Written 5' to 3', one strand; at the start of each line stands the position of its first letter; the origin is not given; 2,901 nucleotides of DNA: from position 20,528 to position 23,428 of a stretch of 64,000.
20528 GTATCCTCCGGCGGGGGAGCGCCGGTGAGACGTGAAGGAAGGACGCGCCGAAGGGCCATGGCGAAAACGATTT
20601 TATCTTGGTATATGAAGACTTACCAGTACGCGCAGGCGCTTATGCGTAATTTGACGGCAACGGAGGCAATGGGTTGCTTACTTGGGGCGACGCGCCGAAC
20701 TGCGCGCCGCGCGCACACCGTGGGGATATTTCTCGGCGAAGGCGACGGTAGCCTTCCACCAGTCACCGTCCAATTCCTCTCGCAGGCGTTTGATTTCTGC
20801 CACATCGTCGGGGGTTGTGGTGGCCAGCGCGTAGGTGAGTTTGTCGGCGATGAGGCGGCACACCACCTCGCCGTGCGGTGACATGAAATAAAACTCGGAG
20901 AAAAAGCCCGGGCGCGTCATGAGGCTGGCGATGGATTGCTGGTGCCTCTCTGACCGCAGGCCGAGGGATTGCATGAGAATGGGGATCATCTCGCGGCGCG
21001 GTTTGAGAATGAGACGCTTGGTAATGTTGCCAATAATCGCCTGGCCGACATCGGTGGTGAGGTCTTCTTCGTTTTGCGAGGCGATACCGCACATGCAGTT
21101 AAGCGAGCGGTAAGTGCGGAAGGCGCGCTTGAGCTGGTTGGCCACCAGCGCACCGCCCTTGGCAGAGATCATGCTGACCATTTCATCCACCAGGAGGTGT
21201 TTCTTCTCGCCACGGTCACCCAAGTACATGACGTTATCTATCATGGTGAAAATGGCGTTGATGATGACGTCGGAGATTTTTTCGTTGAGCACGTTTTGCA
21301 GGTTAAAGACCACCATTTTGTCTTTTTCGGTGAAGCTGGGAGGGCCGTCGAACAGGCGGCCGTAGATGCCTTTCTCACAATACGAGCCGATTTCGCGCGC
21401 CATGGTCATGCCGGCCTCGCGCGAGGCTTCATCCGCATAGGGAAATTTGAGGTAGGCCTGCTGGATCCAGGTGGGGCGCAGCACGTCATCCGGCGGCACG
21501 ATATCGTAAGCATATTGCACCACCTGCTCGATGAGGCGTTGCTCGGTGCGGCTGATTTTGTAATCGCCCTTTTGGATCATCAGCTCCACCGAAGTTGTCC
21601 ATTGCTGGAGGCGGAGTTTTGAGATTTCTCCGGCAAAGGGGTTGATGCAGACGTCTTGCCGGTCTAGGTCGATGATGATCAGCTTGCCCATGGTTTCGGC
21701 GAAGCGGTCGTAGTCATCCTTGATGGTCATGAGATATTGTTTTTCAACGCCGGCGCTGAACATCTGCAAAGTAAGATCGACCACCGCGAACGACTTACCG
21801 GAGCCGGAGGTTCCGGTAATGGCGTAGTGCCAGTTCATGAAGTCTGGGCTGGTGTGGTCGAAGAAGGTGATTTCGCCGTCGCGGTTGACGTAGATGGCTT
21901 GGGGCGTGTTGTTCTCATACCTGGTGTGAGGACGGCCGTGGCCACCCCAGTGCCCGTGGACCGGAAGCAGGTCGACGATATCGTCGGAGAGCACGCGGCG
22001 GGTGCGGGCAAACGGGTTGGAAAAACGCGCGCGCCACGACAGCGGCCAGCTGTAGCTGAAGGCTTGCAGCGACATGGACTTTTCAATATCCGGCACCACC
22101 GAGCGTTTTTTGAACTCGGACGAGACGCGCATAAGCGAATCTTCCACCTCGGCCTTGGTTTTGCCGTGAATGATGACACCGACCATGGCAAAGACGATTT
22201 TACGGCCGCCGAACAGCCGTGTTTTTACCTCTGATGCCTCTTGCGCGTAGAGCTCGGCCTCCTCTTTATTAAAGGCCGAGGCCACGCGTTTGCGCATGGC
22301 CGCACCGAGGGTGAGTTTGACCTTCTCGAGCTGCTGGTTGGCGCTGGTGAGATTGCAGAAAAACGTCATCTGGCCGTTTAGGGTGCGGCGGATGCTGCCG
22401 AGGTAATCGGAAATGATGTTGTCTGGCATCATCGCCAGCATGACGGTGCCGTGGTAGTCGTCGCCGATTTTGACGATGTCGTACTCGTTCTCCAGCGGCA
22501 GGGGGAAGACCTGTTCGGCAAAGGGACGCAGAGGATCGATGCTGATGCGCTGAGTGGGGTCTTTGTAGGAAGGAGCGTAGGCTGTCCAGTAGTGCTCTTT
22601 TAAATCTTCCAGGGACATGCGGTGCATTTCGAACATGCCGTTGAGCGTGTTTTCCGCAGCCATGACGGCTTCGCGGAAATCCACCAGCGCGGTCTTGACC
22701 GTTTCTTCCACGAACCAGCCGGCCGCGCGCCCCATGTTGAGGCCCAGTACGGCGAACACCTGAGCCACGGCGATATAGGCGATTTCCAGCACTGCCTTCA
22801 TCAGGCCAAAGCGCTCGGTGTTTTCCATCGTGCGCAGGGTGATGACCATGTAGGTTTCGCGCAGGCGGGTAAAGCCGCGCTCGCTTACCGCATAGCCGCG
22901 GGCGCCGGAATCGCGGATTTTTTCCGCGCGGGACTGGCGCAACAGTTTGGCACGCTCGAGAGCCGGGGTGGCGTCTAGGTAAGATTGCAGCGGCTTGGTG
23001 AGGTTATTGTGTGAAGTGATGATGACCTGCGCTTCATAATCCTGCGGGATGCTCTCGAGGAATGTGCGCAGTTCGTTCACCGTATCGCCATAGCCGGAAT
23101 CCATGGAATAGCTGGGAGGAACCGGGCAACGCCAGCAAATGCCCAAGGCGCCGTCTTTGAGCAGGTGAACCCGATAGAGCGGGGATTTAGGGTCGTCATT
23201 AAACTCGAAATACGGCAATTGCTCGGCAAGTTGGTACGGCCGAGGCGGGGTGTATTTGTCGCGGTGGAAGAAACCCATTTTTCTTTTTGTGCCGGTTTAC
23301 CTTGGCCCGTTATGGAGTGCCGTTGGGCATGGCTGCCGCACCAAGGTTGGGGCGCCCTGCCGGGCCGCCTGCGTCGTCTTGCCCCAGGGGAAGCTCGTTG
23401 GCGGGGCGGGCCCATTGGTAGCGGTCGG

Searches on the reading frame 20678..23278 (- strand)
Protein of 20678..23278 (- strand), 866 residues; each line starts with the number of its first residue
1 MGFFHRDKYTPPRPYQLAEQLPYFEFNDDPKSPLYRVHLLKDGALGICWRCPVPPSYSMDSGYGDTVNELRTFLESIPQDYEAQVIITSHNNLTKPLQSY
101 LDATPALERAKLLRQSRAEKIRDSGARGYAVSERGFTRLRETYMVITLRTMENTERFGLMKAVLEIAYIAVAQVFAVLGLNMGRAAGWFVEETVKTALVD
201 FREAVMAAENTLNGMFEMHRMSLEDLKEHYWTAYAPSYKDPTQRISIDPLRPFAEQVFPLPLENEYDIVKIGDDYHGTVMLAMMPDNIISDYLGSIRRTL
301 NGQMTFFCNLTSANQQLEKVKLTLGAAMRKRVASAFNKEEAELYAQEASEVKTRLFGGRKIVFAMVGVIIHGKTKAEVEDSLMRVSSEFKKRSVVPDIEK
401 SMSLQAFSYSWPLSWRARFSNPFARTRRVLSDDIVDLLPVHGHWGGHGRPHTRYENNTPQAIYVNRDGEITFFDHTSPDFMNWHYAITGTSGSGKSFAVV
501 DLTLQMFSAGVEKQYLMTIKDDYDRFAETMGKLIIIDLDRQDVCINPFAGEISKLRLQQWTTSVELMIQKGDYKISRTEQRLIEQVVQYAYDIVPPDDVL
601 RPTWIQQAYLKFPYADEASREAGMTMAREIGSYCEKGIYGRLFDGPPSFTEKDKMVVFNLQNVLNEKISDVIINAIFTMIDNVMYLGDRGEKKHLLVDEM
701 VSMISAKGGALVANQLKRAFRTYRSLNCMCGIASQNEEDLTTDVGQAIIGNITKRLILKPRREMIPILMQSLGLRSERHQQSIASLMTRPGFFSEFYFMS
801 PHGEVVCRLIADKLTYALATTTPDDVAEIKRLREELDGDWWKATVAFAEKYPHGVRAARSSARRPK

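Call 6: search_protein_families(library=pfam, proteins=[window:20678-23278:-], max_evalue=0.001)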
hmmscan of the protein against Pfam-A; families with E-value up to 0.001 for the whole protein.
window:20678-23278:- (866 aa): 2 families
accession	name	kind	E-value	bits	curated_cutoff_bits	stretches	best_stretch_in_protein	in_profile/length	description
PF19044.6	P-loop_TraG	-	3e-11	43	25.8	1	482-787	29-346/413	TraG P-loop domain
PF11130.14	TraC_F_IV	-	1.9e-07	30.9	28.1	0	17-153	1-127/375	TraC protein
